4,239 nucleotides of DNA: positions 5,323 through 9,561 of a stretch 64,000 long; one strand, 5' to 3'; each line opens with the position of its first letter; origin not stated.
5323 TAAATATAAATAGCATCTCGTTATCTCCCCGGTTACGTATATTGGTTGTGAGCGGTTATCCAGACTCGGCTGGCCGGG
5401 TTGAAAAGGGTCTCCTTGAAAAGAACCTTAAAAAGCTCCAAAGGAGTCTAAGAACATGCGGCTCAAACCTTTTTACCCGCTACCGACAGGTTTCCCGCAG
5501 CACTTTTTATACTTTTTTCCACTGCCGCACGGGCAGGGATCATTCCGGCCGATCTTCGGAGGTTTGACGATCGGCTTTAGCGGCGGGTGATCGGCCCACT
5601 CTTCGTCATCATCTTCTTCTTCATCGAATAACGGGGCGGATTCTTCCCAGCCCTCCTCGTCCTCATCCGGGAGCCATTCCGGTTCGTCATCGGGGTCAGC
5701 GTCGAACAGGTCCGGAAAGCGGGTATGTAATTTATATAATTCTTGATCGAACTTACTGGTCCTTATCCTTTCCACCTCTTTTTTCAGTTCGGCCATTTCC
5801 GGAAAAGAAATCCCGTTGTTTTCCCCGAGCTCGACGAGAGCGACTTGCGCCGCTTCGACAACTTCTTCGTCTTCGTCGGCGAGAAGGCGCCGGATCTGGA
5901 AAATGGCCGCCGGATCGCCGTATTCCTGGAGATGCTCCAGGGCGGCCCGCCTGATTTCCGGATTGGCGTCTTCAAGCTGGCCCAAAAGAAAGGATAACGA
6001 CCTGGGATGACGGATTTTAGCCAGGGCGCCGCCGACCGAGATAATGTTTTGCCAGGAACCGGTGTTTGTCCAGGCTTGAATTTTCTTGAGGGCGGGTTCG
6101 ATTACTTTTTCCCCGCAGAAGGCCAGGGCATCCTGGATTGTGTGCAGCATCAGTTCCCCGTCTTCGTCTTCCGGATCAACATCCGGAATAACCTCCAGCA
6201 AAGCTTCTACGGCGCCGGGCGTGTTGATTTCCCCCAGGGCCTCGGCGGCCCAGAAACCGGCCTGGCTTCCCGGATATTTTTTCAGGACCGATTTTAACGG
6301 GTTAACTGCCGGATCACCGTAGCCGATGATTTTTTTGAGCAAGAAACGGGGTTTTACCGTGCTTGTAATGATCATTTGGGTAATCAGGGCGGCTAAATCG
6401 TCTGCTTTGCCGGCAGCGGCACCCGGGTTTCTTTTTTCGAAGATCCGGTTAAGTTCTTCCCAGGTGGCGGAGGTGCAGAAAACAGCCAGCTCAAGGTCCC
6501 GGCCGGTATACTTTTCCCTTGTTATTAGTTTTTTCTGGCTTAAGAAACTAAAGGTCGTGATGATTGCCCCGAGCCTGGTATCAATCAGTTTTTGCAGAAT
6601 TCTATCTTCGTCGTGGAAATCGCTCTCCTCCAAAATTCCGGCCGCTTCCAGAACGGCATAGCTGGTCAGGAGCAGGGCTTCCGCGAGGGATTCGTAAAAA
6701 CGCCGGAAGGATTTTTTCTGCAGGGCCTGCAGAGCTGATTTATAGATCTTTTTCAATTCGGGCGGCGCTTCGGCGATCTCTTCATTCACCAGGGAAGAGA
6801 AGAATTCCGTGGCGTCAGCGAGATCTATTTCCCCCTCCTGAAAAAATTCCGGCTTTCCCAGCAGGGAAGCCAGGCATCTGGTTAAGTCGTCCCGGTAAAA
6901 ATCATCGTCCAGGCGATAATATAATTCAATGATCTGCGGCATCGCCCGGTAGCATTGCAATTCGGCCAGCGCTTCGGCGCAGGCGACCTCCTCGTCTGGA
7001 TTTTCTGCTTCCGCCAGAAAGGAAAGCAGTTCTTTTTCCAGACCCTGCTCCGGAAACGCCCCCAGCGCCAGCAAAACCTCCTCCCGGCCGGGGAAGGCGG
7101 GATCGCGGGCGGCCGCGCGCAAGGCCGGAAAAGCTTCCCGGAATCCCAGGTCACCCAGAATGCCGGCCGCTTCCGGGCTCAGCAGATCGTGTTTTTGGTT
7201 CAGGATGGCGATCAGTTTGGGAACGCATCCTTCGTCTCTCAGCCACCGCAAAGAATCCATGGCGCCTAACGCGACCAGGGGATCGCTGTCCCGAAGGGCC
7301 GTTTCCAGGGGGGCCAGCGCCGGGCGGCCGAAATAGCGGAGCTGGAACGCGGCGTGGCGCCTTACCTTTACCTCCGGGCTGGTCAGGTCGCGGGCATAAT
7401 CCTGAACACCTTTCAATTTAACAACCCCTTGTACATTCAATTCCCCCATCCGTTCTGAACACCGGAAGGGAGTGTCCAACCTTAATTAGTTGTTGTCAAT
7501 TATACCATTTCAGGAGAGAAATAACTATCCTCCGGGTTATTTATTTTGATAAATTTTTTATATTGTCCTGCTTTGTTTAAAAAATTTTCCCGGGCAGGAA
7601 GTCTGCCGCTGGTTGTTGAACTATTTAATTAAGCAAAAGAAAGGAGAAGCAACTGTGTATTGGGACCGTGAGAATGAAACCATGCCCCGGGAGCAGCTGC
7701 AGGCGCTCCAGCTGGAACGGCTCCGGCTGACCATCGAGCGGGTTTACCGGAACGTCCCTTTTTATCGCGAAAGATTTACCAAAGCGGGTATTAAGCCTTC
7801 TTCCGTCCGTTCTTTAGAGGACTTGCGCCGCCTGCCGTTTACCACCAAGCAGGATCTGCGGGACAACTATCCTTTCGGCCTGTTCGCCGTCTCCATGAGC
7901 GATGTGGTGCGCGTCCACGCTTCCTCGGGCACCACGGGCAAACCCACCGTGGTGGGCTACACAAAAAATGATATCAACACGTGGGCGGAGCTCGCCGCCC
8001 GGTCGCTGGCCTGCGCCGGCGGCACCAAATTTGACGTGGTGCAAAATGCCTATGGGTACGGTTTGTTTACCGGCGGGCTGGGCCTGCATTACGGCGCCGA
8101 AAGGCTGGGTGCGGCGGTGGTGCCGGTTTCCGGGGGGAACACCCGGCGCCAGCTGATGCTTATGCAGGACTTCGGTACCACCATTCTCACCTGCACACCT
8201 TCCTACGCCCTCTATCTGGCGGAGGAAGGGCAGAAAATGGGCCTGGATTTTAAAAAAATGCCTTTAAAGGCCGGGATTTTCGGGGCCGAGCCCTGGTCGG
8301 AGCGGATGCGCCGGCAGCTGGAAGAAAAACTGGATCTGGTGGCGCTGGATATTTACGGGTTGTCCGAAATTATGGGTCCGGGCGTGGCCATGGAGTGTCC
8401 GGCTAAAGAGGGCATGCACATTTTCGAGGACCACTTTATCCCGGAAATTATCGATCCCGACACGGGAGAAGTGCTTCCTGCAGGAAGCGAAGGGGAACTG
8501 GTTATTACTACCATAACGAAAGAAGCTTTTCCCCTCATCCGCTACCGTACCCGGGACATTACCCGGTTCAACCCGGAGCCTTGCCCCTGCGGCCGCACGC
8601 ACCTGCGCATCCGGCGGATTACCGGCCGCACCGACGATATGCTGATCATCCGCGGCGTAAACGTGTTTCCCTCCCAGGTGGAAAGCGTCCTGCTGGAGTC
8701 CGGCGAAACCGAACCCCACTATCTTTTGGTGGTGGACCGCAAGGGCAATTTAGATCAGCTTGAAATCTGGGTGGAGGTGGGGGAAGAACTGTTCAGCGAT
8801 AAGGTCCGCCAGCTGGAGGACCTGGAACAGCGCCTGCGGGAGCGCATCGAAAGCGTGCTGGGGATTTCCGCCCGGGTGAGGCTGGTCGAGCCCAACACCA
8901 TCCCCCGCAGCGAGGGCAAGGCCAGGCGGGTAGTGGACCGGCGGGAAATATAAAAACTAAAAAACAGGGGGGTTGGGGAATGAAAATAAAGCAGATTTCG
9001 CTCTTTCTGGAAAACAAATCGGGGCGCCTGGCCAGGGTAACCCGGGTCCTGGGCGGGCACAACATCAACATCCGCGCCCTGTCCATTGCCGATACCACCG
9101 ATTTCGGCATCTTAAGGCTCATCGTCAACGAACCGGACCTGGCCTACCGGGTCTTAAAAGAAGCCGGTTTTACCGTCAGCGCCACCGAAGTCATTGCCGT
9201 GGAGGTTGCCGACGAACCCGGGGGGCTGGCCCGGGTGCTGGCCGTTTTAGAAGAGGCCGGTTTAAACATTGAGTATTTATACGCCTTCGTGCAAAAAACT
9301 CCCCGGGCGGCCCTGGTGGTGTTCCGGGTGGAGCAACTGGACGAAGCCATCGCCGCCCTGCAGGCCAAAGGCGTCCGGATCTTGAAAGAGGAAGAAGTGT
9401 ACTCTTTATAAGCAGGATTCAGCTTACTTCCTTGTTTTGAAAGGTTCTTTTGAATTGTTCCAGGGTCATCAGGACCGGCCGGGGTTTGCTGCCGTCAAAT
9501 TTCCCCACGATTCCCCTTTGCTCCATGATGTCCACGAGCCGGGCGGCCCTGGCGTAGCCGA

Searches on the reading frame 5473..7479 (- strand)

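Call 41: search_protein_families(library=pfam, proteins=[window:5473-7479:-], max_evalue=0.001)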
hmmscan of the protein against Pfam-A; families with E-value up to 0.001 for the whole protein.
window:5473-7479:- (668 aa): 5 families
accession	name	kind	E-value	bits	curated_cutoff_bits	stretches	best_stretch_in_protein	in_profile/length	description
PF13646.12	HEAT_2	-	4.3e-34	117.1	27.7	3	480-548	18-87/88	HEAT repeats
PF03130.22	HEAT_PBS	-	1e-13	50.7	20.9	0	410-430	4-24/27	PBS lyase HEAT-like repeat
PF02810.21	SEC-C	-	6.6e-10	39.1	20.4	1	645-663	1-19/19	SEC-C motif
PF02985.28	HEAT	-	1.3e-06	28.5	23.5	0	495-519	2-26/31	HEAT repeat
PF13513.12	HEAT_EZ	-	0.00047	21.1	27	0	475-518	13-53/55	HEAT-like repeat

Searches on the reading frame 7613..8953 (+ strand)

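Call 9: search_protein_families(library=pfam, proteins=[window:7613-8953:+])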
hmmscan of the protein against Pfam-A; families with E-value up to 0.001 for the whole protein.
window:7613-8953:+ (446 aa): 2 families
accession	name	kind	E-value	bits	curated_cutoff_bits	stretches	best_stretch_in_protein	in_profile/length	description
PF14535.12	AMP-binding_C_2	-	2.3e-34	118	25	1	348-444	1-96/96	AMP-binding enzyme C-terminal domain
PF00501.34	AMP-binding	-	1.6e-15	57.2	29.9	1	93-299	159-375/384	AMP-binding enzyme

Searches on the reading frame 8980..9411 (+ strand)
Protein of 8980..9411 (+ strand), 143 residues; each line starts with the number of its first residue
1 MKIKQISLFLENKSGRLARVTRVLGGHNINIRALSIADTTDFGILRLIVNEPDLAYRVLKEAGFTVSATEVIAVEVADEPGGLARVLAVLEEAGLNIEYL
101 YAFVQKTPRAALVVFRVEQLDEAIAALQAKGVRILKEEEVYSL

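Call 36: search_protein_families(library=pfam, proteins=[window:8980-9411:+], max_evalue=0.01)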
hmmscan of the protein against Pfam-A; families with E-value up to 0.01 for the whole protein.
window:8980-9411:+ (143 aa): 8 families
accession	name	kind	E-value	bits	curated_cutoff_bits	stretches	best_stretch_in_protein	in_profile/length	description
PF19571.5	ACT_8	-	3.2e-30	105.2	23.5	1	1-140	1-138/141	ACT domain pair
PF01842.31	ACT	-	3e-19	68.9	27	2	5-55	2-54/66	ACT domain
PF22629.2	ACT_AHAS_ss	-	2.7e-13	50.3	27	2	72-126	1-54/67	AHAS small subunit-like ACT domain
PF13291.12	ACT_4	-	1.3e-09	39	27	2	5-43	8-48/80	ACT domain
PF13840.12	ACT_7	-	1.2e-06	28.7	27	0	13-42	20-48/65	ACT domain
PF22468.2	ACT_9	-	0.00013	22.1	27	0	12-35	10-33/61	ACT domain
PF13710.12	ACT_5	-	0.0004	20.6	27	0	78-129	1-51/62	ACT domain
PF00903.31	Glyoxalase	-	0.0016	19.2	20.6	0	74-137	59-98/121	Glyoxalase/Bleomycin resistance protein/Dioxygenase superfamily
